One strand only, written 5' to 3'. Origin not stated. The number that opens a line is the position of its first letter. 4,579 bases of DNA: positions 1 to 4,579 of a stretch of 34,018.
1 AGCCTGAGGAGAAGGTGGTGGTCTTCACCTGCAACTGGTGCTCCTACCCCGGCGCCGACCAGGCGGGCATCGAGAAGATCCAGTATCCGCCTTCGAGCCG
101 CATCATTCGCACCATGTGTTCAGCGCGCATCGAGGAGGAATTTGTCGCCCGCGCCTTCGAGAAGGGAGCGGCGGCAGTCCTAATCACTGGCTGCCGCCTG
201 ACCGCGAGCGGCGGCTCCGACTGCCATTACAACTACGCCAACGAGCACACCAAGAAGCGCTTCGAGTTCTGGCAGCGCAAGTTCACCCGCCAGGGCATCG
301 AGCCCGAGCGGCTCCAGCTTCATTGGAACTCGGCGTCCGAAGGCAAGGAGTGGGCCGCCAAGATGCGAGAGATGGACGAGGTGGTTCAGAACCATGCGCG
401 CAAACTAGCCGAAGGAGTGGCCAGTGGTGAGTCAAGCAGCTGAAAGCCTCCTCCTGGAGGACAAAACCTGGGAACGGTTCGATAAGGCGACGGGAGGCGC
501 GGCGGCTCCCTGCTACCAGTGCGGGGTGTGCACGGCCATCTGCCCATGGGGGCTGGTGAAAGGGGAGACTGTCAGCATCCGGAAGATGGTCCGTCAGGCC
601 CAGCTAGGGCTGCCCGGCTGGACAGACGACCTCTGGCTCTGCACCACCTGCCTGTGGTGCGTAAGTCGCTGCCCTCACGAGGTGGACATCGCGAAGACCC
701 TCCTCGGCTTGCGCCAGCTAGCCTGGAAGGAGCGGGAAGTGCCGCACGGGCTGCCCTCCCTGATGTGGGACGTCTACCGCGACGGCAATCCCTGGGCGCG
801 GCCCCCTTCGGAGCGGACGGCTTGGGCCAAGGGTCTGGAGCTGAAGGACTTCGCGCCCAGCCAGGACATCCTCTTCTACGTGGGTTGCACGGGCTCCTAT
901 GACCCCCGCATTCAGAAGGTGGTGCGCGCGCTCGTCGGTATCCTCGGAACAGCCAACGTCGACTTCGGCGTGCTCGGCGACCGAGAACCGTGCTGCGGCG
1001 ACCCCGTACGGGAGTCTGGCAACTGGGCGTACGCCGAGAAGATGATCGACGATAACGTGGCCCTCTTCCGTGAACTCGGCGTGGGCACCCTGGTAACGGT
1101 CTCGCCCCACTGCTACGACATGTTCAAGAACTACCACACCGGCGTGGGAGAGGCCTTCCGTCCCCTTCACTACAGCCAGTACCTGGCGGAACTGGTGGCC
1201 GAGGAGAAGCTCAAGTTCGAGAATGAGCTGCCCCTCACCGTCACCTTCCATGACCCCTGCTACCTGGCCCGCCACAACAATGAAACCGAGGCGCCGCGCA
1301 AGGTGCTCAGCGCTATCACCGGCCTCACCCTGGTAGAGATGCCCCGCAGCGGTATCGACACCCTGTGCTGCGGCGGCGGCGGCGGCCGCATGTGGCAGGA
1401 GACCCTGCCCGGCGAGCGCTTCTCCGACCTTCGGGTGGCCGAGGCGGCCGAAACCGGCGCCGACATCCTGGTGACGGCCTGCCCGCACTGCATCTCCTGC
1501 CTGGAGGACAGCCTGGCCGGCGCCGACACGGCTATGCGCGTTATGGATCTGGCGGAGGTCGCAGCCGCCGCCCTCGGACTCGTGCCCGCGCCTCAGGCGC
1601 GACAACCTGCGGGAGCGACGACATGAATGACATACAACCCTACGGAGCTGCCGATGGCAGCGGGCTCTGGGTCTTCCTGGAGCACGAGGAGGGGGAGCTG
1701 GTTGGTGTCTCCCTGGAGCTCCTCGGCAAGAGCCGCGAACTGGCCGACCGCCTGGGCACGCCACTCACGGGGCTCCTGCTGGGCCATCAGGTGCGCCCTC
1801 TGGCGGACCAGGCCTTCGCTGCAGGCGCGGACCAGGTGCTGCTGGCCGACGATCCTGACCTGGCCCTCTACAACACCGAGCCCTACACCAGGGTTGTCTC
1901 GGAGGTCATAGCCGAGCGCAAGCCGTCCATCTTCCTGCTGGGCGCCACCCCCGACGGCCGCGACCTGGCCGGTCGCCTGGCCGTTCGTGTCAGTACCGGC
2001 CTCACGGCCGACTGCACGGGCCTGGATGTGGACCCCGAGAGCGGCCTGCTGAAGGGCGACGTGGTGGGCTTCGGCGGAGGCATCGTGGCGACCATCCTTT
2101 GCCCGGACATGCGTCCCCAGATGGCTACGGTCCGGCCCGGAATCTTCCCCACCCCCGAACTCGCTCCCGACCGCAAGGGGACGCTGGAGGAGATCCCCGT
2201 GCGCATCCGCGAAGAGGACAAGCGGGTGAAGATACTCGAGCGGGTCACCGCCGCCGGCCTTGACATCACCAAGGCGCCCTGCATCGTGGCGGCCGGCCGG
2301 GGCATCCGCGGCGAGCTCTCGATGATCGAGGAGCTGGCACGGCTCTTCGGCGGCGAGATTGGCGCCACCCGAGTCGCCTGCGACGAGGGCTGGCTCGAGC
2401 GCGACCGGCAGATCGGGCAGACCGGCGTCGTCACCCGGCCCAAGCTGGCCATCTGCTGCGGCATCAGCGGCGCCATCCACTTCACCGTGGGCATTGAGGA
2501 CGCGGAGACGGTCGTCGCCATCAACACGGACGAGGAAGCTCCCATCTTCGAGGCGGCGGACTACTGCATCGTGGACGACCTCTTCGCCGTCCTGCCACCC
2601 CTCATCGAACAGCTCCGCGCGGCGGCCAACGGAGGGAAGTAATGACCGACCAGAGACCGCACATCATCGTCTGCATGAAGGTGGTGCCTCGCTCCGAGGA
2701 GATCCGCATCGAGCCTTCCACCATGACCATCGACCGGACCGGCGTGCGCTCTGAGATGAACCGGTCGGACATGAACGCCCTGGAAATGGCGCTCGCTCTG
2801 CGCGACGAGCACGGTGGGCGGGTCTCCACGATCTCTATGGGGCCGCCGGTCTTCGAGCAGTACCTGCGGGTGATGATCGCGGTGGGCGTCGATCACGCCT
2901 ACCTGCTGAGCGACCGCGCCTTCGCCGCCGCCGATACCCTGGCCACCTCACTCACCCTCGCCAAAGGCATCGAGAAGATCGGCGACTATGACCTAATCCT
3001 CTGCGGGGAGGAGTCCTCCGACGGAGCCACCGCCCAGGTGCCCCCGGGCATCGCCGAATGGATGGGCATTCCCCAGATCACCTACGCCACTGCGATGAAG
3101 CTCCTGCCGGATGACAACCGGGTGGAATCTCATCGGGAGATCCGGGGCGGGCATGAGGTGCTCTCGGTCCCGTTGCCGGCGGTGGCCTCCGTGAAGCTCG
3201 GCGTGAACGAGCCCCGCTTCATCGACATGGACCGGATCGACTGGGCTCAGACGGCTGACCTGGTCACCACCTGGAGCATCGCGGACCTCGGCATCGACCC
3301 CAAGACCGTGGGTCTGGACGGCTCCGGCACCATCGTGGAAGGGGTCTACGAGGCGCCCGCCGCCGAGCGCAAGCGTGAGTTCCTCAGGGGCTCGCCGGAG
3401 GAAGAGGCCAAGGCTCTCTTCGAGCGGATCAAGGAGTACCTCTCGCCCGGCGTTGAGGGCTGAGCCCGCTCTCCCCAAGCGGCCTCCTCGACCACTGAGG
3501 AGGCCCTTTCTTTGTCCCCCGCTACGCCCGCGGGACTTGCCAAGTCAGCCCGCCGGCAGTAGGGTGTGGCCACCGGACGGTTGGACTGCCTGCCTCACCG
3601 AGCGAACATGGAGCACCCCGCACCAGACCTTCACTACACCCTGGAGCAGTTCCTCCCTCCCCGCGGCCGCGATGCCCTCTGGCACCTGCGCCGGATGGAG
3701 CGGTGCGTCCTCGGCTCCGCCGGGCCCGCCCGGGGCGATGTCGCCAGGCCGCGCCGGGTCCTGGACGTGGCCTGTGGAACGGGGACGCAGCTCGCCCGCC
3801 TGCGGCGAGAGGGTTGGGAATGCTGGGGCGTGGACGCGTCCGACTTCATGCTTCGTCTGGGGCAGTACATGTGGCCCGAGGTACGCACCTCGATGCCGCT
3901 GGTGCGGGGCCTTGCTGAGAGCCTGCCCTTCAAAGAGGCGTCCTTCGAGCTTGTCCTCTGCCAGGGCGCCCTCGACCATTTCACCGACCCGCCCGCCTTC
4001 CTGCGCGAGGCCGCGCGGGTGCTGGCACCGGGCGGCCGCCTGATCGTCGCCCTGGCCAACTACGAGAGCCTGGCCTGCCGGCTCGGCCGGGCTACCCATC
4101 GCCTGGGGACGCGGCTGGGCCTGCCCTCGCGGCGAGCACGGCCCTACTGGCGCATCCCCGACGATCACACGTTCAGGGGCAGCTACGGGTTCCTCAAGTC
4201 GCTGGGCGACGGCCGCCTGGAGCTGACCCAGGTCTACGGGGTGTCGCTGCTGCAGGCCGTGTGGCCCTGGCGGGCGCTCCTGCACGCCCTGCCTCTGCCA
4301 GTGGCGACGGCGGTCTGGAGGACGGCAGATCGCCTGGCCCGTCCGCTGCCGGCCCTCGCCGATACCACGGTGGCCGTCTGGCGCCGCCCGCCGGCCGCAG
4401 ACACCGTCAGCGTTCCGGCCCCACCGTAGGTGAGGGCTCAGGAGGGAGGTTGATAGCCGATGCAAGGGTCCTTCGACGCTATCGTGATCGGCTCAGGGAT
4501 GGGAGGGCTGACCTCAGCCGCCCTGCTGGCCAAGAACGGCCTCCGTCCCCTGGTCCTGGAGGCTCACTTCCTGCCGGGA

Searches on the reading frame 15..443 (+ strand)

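Call 27: search_protein_families(library=pfam, proteins=[window:15-443:+], max_evalue=0.001)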
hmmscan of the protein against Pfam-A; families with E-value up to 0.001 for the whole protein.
window:15-443:+ (142 aa): 1 family
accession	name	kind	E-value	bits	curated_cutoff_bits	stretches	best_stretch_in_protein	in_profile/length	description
PF02662.21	FlpD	-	1e-41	142.2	22.3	1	2-125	2-120/123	Methyl-viologen-reducing hydrogenase, delta subunit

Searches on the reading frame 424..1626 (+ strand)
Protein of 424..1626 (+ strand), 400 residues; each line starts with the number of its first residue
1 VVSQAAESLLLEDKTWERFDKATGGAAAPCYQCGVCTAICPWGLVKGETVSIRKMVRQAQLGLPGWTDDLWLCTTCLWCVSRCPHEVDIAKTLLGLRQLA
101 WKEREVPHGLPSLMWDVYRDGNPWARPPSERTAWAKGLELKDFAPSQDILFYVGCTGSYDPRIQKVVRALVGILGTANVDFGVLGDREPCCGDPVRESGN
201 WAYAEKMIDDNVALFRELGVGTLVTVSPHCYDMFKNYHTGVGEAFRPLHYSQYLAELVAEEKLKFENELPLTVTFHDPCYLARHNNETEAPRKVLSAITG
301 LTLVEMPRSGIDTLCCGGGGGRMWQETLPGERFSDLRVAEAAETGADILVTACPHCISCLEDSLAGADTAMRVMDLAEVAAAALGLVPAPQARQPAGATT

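Call 27: search_protein_families(library=pfam, proteins=[window:424-1626:+], max_evalue=0.001)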
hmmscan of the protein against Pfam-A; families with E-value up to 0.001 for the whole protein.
window:424-1626:+ (400 aa): 7 families
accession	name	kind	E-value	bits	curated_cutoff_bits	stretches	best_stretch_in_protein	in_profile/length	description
PF02754.22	CCG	-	5.1e-33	113.5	20.6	2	273-358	1-82/85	Cysteine-rich domain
PF13183.11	Fer4_8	-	9.1e-10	39.4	27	1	27-87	2-68/68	4Fe-4S dicluster domain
PF13187.11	Fer4_9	-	2.3e-08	34.3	27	1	30-86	2-50/52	4Fe-4S dicluster domain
PF12838.12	Fer4_7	-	1e-06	29.5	27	1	30-87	2-52/52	4Fe-4S dicluster domain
PF13534.11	Fer4_17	-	3.1e-06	28.1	22.2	1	30-88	2-61/61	4Fe-4S dicluster domain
PF13237.11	Fer4_10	-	9e-05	22.8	25.5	1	29-84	8-53/53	4Fe-4S dicluster domain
PF25160.1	LdpA_Fe-S-bd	-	0.0002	21.5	27.6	0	26-47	24-45/49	LdpA Fe-S cluster-binding domain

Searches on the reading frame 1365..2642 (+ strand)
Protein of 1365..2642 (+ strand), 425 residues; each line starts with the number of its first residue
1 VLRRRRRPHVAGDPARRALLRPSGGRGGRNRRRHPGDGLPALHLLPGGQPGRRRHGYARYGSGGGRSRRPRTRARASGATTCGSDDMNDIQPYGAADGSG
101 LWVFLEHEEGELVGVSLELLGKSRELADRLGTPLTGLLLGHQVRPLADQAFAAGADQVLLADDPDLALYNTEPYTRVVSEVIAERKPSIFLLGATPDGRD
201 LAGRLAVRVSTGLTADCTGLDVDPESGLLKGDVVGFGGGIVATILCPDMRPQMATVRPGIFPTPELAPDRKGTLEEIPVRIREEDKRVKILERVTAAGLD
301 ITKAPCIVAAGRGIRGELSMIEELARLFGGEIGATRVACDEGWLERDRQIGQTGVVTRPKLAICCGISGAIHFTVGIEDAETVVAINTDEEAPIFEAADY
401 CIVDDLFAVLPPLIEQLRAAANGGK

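Call 27: search_protein_families(library=pfam, proteins=[window:1365-2642:+], max_evalue=0.001)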
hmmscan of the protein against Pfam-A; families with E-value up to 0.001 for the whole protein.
window:1365-2642:+ (425 aa): 2 families
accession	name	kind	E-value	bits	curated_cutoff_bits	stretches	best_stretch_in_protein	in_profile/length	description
PF01012.27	ETF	-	2.7e-42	145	26.7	1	102-279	2-178/181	Electron transfer flavoprotein domain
PF00766.25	ETF_alpha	-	2e-27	95.4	27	1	300-378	1-81/81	Electron transfer flavoprotein FAD-binding domain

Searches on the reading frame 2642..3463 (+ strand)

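Call 27: search_protein_families(library=pfam, proteins=[window:2642-3463:+], max_evalue=0.001)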
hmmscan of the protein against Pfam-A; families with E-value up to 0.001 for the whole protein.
window:2642-3463:+ (273 aa): 1 family
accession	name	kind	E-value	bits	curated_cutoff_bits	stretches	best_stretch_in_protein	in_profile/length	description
PF01012.27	ETF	-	3.2e-39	135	26.7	1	27-198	1-164/181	Electron transfer flavoprotein domain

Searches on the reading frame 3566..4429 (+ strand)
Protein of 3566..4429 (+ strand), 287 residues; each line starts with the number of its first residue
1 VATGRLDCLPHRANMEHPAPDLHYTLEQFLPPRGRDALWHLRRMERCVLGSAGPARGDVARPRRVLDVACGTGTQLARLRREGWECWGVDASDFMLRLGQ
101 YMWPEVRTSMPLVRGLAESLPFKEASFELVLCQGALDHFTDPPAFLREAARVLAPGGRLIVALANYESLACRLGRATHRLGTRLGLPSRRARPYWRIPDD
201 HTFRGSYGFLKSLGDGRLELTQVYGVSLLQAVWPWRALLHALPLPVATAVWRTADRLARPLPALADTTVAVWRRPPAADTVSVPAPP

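Call 27: search_protein_families(library=pfam, proteins=[window:3566-4429:+], max_evalue=0.001)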
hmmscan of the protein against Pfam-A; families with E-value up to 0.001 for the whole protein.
window:3566-4429:+ (287 aa): 7 families
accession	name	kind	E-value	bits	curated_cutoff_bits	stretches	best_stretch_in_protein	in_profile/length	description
PF08241.18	Methyltransf_11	-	2.7e-22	79.6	21.2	1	66-161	1-95/95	Methyltransferase domain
PF13649.12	Methyltransf_25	-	1.6e-19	70.8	27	1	65-157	1-97/97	Methyltransferase domain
PF13489.12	Methyltransf_23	-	5.7e-15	55.9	27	1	61-181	22-124/164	Methyltransferase domain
PF13847.12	Methyltransf_31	-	1.4e-14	54.4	27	1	64-165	6-113/145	Methyltransferase domain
PF08242.18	Methyltransf_12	-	1.5e-13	51.8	30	1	66-159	1-98/98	Methyltransferase domain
PF01209.24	Ubie_methyltran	-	6e-12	45.8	20.1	1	59-161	45-151/233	ubiE/COQ5 methyltransferase family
PF07021.18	MetW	-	0.0009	19.4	21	0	63-174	15-120/193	Methionine biosynthesis protein MetW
